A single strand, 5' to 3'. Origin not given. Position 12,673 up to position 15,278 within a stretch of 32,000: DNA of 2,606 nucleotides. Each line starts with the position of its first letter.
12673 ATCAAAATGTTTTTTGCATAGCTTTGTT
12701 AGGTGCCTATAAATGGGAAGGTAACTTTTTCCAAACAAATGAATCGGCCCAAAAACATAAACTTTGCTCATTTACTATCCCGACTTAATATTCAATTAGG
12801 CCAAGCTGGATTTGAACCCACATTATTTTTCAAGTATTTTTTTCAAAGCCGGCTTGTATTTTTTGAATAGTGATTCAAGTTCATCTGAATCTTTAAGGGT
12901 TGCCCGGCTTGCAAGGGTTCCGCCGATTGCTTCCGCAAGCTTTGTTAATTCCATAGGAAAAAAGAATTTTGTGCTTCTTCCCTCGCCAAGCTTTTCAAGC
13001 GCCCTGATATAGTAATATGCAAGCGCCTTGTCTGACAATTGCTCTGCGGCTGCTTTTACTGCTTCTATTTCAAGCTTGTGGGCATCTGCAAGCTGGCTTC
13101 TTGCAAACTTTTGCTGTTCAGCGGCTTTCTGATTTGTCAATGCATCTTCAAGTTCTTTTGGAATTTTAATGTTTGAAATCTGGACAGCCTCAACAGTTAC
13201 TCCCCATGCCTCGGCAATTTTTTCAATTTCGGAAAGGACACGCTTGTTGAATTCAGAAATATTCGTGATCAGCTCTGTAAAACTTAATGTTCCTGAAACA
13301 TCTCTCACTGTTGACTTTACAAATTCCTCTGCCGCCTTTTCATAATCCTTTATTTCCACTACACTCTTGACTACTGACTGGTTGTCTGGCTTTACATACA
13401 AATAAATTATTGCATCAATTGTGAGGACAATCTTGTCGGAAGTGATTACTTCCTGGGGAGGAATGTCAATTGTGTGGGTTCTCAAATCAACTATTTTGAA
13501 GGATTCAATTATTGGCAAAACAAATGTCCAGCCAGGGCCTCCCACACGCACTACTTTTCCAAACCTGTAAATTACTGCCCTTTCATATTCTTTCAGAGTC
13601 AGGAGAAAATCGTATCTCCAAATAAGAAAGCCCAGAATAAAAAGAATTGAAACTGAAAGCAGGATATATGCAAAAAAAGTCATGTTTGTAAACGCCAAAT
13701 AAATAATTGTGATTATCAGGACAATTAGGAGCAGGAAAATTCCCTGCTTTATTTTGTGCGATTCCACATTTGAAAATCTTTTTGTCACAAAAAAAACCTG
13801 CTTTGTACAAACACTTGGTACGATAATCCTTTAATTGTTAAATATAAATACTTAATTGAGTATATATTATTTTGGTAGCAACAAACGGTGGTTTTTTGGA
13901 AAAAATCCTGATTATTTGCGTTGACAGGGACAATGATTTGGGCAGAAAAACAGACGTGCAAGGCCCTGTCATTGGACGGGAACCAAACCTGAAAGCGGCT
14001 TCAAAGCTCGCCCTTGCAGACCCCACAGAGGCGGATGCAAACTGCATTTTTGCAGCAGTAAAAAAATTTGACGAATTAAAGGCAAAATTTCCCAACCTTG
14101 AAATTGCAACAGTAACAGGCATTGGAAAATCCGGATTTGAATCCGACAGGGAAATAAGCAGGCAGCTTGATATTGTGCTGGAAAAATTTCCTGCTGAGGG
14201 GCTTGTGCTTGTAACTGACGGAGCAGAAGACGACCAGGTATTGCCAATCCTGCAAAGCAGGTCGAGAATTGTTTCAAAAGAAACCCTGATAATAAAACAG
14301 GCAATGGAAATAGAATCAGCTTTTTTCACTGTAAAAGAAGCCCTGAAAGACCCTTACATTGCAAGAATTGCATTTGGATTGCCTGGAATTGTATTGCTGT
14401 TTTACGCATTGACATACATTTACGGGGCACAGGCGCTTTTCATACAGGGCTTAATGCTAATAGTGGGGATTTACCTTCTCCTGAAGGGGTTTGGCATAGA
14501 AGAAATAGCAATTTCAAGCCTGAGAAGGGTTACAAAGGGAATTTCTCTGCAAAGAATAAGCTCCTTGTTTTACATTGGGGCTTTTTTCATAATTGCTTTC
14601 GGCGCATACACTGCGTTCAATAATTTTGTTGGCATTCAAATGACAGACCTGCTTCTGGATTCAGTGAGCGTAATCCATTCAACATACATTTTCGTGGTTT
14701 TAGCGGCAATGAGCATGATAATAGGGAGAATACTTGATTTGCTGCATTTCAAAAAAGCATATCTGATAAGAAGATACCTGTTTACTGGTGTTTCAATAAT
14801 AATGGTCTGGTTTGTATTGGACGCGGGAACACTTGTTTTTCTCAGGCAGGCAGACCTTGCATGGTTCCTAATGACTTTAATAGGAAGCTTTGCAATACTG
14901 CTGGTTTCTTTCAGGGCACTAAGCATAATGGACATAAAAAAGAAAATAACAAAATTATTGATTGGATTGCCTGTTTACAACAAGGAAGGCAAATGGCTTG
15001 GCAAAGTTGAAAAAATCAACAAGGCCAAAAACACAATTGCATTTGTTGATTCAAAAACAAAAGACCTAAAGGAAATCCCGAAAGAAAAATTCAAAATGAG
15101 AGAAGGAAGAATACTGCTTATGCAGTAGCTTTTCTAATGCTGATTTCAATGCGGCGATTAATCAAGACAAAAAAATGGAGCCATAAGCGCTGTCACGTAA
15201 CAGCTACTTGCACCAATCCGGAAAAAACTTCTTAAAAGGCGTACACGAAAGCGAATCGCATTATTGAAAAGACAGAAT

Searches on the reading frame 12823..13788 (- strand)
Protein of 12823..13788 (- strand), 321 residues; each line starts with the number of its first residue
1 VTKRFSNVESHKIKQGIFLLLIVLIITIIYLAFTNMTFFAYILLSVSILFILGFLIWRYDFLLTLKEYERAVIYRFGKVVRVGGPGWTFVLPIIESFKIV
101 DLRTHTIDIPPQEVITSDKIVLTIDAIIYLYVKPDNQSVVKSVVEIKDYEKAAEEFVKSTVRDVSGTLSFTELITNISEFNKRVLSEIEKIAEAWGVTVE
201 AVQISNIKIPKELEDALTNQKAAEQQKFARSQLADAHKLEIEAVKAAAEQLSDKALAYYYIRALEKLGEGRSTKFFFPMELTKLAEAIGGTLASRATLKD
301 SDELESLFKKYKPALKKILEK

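Call 68: search_protein_families(library=pfam, proteins=[window:12823-13788:-], max_evalue=0.00001)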
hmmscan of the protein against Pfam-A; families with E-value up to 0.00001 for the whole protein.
window:12823-13788:- (321 aa): 1 family
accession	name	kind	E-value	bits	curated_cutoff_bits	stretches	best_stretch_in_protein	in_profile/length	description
PF01145.31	Band_7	-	1.2e-36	126.8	23.6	1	65-238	3-166/176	SPFH domain / Band 7 family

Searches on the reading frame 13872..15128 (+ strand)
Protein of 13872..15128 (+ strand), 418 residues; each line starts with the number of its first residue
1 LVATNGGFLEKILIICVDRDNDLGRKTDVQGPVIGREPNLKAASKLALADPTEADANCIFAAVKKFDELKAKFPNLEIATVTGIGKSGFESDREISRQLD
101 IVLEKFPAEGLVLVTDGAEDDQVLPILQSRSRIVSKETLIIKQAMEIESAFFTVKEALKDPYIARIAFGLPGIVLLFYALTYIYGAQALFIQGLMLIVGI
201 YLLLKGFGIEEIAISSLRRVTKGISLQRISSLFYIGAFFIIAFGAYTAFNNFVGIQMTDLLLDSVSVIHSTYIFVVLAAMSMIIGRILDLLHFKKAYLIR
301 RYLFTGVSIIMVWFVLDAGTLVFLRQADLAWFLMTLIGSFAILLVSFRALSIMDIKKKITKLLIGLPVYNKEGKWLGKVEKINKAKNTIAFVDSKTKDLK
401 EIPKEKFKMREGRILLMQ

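Call 68: search_protein_families(library=pfam, proteins=[window:13872-15128:+], max_evalue=0.00001)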
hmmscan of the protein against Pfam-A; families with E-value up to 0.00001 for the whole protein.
window:13872-15128:+ (418 aa): 1 family
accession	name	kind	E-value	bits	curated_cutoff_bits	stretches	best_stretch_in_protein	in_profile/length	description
PF04123.18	DUF373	-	1.7e-90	304.3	28.3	1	11-337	1-331/335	Domain of unknown function (DUF373)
